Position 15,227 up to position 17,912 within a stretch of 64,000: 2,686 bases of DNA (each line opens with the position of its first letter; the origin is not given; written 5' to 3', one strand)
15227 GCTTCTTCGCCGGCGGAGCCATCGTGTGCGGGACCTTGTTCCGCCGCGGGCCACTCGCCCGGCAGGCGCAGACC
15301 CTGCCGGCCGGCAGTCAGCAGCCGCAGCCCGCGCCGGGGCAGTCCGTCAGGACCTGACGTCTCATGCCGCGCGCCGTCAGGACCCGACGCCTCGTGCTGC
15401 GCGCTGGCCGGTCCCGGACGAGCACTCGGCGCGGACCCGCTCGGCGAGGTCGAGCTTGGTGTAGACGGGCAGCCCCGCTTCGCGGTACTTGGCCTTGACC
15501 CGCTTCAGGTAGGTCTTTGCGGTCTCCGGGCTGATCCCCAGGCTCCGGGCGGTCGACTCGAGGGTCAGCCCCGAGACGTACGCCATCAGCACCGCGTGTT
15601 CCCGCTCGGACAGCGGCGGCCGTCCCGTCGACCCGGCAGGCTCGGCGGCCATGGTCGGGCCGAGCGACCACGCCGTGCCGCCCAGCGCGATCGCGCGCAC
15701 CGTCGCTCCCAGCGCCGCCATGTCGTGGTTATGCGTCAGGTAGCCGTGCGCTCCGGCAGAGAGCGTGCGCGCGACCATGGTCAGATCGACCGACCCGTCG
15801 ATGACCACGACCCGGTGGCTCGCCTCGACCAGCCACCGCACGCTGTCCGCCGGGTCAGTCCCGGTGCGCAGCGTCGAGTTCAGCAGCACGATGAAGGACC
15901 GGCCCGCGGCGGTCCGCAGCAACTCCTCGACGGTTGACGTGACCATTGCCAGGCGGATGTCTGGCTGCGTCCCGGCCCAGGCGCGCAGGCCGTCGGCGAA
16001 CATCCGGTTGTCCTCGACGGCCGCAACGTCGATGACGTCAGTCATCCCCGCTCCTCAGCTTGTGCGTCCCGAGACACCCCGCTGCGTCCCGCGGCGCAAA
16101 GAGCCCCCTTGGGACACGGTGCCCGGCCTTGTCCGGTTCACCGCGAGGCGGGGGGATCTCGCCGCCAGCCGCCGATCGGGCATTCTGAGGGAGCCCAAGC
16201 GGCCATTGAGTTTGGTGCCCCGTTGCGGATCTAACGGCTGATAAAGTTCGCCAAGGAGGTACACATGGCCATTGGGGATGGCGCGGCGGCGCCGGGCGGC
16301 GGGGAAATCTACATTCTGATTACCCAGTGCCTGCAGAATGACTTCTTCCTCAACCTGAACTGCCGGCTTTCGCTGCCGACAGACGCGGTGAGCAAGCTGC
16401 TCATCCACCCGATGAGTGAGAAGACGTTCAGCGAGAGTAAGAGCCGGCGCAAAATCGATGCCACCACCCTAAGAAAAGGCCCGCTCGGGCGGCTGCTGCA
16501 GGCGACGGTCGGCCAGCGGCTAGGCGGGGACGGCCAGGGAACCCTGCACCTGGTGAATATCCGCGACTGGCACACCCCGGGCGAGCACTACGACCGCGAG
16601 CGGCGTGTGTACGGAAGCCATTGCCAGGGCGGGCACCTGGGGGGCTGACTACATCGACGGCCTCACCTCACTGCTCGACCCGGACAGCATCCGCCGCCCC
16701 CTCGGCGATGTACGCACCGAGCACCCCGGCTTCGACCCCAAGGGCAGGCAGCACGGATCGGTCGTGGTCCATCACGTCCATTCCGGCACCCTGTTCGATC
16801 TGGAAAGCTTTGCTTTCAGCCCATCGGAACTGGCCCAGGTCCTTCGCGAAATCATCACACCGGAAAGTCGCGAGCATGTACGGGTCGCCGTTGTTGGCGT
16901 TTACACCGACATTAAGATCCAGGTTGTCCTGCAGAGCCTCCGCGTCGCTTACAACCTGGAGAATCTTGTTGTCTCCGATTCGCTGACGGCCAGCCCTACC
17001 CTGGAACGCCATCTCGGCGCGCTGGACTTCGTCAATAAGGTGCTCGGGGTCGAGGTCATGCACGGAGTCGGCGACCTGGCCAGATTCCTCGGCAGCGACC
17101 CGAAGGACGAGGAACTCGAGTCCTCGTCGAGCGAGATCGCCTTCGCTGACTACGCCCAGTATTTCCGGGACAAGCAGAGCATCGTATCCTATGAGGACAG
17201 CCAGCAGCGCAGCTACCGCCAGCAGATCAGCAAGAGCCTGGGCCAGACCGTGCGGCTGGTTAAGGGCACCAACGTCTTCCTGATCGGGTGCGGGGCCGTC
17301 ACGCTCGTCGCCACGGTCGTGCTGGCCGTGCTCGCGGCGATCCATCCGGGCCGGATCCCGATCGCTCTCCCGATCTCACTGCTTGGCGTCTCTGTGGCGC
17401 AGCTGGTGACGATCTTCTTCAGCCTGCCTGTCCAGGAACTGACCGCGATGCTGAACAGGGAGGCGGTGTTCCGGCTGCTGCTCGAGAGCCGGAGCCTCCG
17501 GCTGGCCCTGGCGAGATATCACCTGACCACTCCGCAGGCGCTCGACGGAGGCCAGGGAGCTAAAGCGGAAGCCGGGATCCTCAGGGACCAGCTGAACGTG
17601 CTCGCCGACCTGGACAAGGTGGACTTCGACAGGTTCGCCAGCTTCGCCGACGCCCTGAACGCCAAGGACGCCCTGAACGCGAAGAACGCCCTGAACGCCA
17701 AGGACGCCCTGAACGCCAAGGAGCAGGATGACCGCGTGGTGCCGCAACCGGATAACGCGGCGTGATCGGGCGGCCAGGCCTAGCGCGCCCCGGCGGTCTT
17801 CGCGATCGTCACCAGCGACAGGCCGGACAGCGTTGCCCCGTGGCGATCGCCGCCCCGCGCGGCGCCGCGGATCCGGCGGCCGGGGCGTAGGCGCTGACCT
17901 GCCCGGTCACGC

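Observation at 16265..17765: Nicotinamidase-like domain lacking the catalytic Cys, fused to a 2-TM hairpin and a repeat tail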

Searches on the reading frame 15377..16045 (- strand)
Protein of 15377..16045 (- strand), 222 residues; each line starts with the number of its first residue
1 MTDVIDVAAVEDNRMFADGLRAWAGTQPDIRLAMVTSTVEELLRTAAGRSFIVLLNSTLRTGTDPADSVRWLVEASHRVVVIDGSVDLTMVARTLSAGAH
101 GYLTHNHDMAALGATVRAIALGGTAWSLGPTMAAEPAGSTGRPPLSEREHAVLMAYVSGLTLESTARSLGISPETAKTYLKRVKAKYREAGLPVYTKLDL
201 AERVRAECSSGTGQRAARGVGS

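Call 81: search_solved_structures(query=window:15377-16045:-, max_evalue=0.001, show_alignments=2)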
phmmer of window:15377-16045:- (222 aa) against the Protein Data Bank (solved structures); distinct sequences matched with E-value up to 0.001: 6.
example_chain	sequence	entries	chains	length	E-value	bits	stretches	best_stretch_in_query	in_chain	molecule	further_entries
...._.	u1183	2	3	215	8.8e-06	28.6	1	7-187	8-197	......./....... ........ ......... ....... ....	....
4zmr_A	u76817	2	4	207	1.3e-05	28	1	7-187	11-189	Response regulator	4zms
4hye_A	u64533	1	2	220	1.6e-05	27.8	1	7-187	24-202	Response regulator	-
1x3u_A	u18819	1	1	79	2.2e-05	27.3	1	144-201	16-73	Transcriptional regulatory protein fixJ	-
5hev_A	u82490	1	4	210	8.5e-05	25.4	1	5-187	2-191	Response regulator protein VraR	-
4yn8_A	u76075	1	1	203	0.00012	24.9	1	7-186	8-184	Response regulator ChrA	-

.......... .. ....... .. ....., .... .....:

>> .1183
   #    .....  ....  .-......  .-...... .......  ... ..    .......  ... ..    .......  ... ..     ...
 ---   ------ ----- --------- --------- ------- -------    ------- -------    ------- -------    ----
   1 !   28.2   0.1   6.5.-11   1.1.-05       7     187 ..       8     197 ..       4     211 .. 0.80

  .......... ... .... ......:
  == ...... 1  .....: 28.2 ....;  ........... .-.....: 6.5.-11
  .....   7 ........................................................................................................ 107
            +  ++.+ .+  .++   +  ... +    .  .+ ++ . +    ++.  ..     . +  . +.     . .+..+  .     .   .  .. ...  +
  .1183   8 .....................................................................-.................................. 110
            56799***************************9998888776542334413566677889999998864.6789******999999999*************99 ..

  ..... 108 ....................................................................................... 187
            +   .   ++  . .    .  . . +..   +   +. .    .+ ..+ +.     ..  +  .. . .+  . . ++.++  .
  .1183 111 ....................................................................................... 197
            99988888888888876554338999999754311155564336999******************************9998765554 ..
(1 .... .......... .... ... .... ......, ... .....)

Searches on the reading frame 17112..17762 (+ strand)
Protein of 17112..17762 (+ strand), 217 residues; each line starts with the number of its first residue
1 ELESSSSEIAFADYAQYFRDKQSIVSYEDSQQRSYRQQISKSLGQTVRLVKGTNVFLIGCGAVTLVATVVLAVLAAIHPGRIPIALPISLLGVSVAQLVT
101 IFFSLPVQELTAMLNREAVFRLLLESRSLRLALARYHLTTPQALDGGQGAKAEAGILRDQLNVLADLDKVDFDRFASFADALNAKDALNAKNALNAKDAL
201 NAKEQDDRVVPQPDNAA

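Call 59: search_protein_representatives(alignment_id=A3)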
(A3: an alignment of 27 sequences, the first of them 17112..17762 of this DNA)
Query: 27 sequences, 200 profile positions. Proteins with E-value up to 0.001 (for the whole library): 131; up to 1e-10: 98; up to 1e-30: 54. The best 131 are listed.
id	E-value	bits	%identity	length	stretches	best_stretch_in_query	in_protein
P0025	6.4e-78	277.3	-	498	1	2-189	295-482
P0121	2.2e-71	255.9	-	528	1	4-184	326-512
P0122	7.1e-71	254.3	-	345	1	2-195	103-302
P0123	9.4e-68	244.1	-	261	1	4-187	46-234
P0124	8.9e-67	240.9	-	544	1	2-183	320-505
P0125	2.0e-66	239.8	-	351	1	3-191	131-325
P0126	7.1e-66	238.0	-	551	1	2-187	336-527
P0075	8.3e-66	237.7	-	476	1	4-186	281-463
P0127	1.3e-63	230.5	-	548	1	3-183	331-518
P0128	1.1e-60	221.0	-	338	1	3-195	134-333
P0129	3.1e-60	219.6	-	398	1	2-194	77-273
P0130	3.0e-59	216.3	-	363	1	4-188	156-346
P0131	3.2e-59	216.2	-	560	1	2-194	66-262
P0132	3.9e-59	215.9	-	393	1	5-183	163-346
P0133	1.5e-58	214.1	-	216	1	2-149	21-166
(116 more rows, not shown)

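Call 61: search_protein_families(library=pfam, alignment_id=A5, max_evalue=0.1)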
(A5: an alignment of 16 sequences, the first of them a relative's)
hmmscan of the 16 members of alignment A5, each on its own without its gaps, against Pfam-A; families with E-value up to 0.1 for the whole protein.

A. member 1, P0221 (217 aa): 3 families
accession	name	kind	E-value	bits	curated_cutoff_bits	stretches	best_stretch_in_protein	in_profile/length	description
PF03666.18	NPR3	-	0.016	14.5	27.5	1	11-209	58-199/456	Nitrogen Permease regulator of amino acid transport activity 3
PF17279.8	DUF5344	-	0.031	15.2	27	1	181-210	42-71/87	Family of unknown function (DUF5344)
PF04353.18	Rsd_AlgQ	-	0.087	13.3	35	0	8-57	41-90/150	Regulator of RNA polymerase sigma(70) subunit, Rsd/AlgQ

B. families by the number of members that match (of 16 scanned): 21 families
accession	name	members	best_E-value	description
PF11860.13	Muramidase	2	1.2e-39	N-acetylmuramidase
PF08239.17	SH3_3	1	1.1e-08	Bacterial SH3 domain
PF06347.19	SH3_4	1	0.0063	Bacterial SH3 domain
PF22326.1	MMS21_N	1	0.013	E3 SUMO-protein ligase MMS21, N-terminal domain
PF03666.18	NPR3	1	0.016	Nitrogen Permease regulator of amino acid transport activity 3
PF09586.16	YfhO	1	0.018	Bacterial membrane protein YfhO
PF21829.1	DUF6889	1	0.024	Family of unknown function (DUF6889)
PF04999.18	FtsL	1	0.025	Cell division protein FtsL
PF17279.8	DUF5344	1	0.031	Family of unknown function (DUF5344)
PF04547.17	Anoctamin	1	0.032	Calcium-activated chloride channel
PF11368.13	DUF3169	1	0.035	Protein of unknown function (DUF3169)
PF15038.11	Jiraiya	1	0.039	Jiraiya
PF14225.11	MOR2-PAG1_C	1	0.042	Cell morphogenesis C-terminal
PF15345.11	TMEM51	1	0.043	Transmembrane protein 51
PF17920.6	TetR_C_16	1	0.044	Tetracyclin repressor-like, C-terminal domain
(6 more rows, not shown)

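Call 62: predict_structure(alignment_id=A3)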
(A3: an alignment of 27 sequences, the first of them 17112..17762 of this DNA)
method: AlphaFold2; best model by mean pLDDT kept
length: 217 residues; sequences in the alignment: 27
mean_pLDDT: 73.3   pTM: 0.37
mean pLDDT of the five models: 73.3, 72.9, 70.9, 64.4, 59.7
residues with pLDDT >= 90: 1; 70-90: 158; 50-70: 54; < 50: 4
segments of 3 or more residues with pLDDT < 50: 1-3
pLDDT, mean of each block of 10 residues (from residue 1): 52 74 78 78 79 85 87 85 75 78 71 72 72 69 62 75 76 72 76 76 61 56
secondary structure, 60 per line:
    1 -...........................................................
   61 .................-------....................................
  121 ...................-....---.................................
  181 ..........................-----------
elements in order: H2-77 H85-139 H141-144 H148-206

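Call 65: fold_search(model_id=the predicted structure, library=pdb)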
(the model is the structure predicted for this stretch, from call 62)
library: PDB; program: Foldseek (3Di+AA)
matches with E <= 10: 2; with E <= 0.001: 0
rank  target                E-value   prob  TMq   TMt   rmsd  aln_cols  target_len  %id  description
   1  9g0d_B                4.7e+00  0.08  0.29  0.39   8.2       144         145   19  Structure of human Mical1 bMERB_V978A domain:Rab10 complex. (released 2025-07-02)
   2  9g0c_A                5.8e+00  0.06  0.26  0.34  10.0       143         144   19  Structure of human Mical1 bMERB_V978A_V985A domain:Rab10 complex. (released 2025-07-02)
